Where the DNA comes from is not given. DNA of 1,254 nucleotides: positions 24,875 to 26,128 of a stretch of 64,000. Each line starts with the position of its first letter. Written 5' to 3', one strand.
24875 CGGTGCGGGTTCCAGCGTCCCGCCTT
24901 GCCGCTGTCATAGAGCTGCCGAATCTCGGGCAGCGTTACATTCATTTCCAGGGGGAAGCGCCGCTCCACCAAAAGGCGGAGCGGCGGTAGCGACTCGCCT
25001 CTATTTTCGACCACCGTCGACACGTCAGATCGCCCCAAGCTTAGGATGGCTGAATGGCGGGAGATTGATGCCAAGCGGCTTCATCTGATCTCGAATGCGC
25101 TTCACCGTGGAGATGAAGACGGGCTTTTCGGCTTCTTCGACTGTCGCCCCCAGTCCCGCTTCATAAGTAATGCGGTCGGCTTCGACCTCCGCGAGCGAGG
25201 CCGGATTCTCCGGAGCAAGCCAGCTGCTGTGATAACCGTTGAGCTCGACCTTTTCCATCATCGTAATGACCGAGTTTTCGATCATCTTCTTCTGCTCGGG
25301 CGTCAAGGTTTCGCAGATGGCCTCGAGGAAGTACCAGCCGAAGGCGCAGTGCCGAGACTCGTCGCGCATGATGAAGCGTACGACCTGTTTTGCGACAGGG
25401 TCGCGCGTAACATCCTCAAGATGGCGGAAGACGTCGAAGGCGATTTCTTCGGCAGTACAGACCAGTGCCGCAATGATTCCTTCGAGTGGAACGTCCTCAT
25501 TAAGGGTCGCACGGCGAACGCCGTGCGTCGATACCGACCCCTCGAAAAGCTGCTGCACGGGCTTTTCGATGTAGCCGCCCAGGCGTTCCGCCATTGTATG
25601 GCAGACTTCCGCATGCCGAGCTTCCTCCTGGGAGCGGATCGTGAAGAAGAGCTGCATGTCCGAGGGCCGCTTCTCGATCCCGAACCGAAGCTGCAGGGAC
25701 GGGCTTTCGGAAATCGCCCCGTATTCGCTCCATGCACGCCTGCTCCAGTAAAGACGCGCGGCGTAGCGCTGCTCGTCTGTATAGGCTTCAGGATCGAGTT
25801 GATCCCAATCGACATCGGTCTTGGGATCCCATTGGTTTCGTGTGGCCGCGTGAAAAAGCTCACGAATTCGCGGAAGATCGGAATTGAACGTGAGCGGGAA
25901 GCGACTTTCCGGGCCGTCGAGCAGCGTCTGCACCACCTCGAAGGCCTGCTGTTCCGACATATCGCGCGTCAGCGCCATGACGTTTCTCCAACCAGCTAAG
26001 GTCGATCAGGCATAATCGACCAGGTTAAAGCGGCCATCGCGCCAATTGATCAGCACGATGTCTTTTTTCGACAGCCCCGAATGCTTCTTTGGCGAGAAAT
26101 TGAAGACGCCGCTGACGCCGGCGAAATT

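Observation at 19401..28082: Self-contained catabolic operon: oxygenase pair, ABC importer, formamidase-like hydrolase and Arg-less Rid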

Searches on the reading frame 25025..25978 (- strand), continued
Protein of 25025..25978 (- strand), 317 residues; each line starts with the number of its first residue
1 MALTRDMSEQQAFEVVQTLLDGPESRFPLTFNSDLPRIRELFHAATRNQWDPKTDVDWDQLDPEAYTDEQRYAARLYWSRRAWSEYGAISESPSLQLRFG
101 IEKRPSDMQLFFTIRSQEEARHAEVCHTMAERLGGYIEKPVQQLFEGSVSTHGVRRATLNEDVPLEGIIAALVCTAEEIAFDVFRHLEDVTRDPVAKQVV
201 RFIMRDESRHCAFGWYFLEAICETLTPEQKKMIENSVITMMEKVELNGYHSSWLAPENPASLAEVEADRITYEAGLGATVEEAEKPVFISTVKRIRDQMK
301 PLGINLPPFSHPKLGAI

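Call 100: find_encoding_contigs(protein=P0145, flank=9000, max_places=2)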
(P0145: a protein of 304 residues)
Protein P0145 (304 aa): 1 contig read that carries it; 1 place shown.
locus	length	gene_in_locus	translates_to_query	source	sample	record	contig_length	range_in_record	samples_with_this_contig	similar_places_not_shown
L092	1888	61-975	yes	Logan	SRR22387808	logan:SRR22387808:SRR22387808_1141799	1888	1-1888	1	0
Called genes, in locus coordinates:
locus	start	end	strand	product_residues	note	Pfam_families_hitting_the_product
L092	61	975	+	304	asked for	-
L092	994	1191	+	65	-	-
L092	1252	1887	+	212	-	?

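Call 101: find_encoding_contigs(protein=P0126, flank=9000, max_places=2)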
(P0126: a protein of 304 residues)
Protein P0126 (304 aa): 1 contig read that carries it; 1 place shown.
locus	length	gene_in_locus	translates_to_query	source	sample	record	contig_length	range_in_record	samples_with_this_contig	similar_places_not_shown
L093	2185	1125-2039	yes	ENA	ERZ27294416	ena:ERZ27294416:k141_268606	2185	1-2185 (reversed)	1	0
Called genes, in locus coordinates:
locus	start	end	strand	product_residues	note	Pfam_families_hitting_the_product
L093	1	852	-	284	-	?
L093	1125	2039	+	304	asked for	-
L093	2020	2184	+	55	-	?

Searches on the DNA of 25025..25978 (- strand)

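Call 54: search_rna_families(sources=[L053, L058, L064, L069, L074, L029, L047], threshold=gathering)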
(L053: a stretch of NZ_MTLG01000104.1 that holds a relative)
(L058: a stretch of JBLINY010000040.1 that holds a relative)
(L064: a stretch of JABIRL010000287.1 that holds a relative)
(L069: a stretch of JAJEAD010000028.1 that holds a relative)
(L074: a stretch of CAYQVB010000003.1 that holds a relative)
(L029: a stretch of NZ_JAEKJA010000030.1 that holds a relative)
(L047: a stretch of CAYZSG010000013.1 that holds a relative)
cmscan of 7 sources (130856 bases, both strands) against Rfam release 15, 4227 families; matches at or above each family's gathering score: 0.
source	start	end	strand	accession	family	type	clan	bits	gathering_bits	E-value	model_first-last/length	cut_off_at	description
